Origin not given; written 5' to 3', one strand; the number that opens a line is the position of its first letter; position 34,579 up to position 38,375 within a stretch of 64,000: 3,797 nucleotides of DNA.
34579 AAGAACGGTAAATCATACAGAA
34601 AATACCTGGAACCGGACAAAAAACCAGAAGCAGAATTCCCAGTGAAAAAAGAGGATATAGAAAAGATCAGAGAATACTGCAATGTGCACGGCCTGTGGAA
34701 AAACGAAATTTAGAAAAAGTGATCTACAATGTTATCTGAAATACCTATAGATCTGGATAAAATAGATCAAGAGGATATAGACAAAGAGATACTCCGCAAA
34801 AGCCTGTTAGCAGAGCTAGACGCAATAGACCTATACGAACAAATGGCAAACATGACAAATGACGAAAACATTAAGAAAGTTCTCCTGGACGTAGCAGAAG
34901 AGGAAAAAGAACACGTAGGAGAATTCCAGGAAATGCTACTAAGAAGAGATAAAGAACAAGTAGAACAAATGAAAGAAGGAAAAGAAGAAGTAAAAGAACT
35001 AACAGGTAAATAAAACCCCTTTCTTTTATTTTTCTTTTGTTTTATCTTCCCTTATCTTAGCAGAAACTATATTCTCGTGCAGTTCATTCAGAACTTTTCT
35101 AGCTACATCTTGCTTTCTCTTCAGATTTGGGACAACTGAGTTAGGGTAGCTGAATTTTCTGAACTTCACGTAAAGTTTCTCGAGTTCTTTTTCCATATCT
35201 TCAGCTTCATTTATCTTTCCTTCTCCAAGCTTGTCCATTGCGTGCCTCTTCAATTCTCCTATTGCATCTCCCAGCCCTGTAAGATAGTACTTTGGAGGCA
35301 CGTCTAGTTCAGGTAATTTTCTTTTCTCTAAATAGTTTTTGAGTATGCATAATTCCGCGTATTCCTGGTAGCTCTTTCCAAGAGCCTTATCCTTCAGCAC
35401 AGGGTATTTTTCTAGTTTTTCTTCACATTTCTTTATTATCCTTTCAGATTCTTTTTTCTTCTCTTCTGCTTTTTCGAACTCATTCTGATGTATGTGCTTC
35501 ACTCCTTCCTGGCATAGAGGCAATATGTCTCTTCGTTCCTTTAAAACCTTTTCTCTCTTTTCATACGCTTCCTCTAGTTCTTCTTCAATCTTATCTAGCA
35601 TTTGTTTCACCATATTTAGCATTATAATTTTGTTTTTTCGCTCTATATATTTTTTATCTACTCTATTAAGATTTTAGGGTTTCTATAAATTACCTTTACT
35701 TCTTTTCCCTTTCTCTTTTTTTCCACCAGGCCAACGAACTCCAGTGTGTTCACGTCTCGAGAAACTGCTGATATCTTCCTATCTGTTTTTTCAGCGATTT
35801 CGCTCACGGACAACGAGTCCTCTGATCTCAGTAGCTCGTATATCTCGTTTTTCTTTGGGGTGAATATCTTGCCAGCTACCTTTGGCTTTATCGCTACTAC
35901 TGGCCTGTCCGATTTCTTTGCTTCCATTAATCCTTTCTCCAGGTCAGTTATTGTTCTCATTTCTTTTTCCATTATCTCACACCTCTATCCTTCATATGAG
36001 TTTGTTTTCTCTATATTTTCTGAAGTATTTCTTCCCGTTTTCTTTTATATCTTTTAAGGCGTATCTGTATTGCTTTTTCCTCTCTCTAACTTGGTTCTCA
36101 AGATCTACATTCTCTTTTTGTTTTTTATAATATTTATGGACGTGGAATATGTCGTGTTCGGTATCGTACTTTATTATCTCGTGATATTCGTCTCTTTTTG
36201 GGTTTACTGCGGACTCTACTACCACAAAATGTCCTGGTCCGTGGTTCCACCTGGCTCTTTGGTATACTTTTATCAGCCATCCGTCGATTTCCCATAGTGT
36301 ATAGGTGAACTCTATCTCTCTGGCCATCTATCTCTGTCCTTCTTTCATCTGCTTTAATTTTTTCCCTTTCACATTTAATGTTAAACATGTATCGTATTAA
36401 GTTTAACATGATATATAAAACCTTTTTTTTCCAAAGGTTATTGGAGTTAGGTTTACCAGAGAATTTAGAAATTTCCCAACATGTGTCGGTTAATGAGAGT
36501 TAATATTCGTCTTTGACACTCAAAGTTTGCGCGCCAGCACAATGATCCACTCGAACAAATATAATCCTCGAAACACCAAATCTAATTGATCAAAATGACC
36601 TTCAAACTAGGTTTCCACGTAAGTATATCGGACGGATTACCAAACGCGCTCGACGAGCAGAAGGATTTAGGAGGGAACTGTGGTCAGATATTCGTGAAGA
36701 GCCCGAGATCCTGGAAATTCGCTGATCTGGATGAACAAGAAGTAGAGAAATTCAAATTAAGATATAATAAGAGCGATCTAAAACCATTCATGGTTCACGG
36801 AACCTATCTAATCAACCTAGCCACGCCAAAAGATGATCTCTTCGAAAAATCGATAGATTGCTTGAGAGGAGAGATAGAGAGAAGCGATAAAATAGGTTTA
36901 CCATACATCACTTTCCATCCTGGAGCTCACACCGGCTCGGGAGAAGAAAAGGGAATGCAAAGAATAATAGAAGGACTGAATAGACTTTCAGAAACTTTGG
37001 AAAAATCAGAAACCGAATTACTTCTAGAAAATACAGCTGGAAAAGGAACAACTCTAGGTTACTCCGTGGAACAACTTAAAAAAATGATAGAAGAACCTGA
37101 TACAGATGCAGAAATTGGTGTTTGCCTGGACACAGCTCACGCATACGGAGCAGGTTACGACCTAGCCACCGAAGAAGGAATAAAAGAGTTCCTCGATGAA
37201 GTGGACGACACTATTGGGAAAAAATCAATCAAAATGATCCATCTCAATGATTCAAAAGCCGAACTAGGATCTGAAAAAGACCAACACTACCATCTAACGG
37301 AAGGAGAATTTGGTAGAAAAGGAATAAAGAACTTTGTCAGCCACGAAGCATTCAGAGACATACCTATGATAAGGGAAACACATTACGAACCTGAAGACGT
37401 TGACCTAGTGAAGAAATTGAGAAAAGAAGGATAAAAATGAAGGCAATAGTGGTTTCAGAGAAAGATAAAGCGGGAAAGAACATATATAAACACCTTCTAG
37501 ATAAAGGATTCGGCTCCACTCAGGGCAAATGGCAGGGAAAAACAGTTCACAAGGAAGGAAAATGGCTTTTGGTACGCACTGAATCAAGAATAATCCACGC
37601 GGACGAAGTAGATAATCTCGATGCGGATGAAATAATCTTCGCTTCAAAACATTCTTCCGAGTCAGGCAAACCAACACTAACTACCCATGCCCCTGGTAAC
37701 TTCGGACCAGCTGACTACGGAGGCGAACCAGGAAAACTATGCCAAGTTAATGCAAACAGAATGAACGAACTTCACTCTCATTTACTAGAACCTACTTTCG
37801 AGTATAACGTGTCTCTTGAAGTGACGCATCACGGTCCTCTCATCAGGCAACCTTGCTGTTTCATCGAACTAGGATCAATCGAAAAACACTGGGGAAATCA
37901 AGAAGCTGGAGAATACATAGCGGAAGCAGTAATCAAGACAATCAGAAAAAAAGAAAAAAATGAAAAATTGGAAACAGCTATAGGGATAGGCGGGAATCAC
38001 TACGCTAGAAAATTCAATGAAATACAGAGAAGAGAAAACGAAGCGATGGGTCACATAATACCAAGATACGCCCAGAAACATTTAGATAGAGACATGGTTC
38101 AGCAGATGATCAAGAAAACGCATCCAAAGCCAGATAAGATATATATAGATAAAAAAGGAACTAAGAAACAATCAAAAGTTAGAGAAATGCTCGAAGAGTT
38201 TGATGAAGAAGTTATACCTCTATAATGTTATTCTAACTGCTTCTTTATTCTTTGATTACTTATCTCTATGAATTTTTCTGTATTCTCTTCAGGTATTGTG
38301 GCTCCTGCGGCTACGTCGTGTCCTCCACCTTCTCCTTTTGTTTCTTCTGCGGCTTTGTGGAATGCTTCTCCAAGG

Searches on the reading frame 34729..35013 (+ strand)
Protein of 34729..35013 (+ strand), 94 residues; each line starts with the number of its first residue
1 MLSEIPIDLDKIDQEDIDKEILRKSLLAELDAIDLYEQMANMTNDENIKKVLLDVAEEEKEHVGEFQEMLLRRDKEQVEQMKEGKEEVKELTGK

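Call 21: search_protein_families(library=pfam, proteins=[window:34729-35013:+], max_evalue=0.001)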
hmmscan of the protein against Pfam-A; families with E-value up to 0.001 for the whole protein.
window:34729-35013:+ (94 aa): 5 families
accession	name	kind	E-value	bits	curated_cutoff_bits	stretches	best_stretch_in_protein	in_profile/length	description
PF22277.2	EncFtn-like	-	2.5e-12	46.8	27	1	9-83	6-80/85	EncFtn-like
PF02915.23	Rubrerythrin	-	1.1e-07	32.8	22.8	1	20-86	1-69/137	Rubrerythrin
PF09537.16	DUF2383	-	3.3e-06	27.7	30.8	1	22-79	6-63/111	Domain of unknown function (DUF2383)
PF03232.19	COQ7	-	0.00033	20.8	23.5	1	20-74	5-60/169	Ubiquinone biosynthesis protein COQ7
PF00210.30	Ferritin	-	0.00038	20.8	24.5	1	20-81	2-70/142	Ferritin-like domain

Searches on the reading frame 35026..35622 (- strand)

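Call 21: search_protein_families(library=pfam, proteins=[window:35026-35622:-], max_evalue=0.001)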
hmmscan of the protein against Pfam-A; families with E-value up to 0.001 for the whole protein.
window:35026-35622:- (198 aa): 1 family
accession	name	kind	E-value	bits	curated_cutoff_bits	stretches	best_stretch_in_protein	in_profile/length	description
PF01997.21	Translin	-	2.8e-10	40.9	25.9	1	106-191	119-204/205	Translin family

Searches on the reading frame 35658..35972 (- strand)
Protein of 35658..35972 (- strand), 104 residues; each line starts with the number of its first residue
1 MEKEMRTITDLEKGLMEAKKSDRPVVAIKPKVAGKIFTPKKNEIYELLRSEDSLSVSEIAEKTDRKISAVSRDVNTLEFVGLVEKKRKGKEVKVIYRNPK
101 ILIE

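Call 22: search_protein_families(library=pfam, proteins=[window:35658-35972:-], max_evalue=0.001)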
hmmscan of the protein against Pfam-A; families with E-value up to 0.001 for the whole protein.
window:35658-35972:- (104 aa): 9 families
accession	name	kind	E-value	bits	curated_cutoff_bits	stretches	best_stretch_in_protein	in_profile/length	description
PF25212.1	HVO_A0114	-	4.6e-14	52.4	27.6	1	29-95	12-78/84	HVO_A0114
PF12840.13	HTH_20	-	1.8e-06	28.2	27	1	43-84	8-49/51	Helix-turn-helix domain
PF08279.18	HTH_11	-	9.2e-06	25.9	25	1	41-88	2-51/55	HTH domain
PF09339.16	HTH_IclR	-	3.3e-05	24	22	1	46-85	10-50/52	IclR helix-turn-helix domain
PF01047.28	MarR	-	3.8e-05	23.9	24.6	1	47-88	11-52/59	MarR family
PF01978.25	TrmB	-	5e-05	23.5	25.6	1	43-96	12-62/68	Sugar-specific transcriptional regulator TrmB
PF01022.26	HTH_5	-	0.00014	22.1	22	1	39-85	2-47/47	Bacterial regulatory protein, arsR family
PF12802.13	MarR_2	-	0.00031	21.3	27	1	45-87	12-54/61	MarR family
PF13412.12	HTH_24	-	0.00099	19.1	21.9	0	43-78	7-42/48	Winged helix-turn-helix DNA-binding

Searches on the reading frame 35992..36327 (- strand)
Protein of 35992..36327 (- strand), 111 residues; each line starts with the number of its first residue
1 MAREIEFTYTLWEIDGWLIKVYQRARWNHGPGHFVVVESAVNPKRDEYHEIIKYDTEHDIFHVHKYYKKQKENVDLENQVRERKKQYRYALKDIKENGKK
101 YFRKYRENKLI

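Call 22: search_protein_families(library=pfam, proteins=[window:35992-36327:-], max_evalue=0.001)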
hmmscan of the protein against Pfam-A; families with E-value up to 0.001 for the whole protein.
window:35992-36327:- (111 aa): 1 family
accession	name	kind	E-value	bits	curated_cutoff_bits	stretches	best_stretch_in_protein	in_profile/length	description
PF24839.1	DUF7718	-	4.8e-10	39.7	25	1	33-109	30-102/104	Domain of unknown function (DUF7718)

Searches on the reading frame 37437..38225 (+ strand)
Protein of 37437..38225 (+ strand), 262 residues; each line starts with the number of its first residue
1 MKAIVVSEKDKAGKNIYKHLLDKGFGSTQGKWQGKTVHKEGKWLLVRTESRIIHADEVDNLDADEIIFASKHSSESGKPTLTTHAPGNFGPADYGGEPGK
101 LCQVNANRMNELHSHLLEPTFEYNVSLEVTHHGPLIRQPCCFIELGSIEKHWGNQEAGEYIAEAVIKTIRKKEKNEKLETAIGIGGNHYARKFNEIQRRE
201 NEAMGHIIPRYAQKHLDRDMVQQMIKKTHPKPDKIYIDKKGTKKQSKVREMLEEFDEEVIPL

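Call 22: search_protein_families(library=pfam, proteins=[window:37437-38225:+], max_evalue=0.001)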
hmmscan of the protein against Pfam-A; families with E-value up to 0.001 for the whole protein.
window:37437-38225:+ (262 aa): 1 family
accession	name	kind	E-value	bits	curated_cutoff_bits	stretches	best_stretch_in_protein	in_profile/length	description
PF04414.18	tRNA_deacylase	-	1.5e-62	211.2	33.6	1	61-259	3-204/205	D-aminoacyl-tRNA deacylase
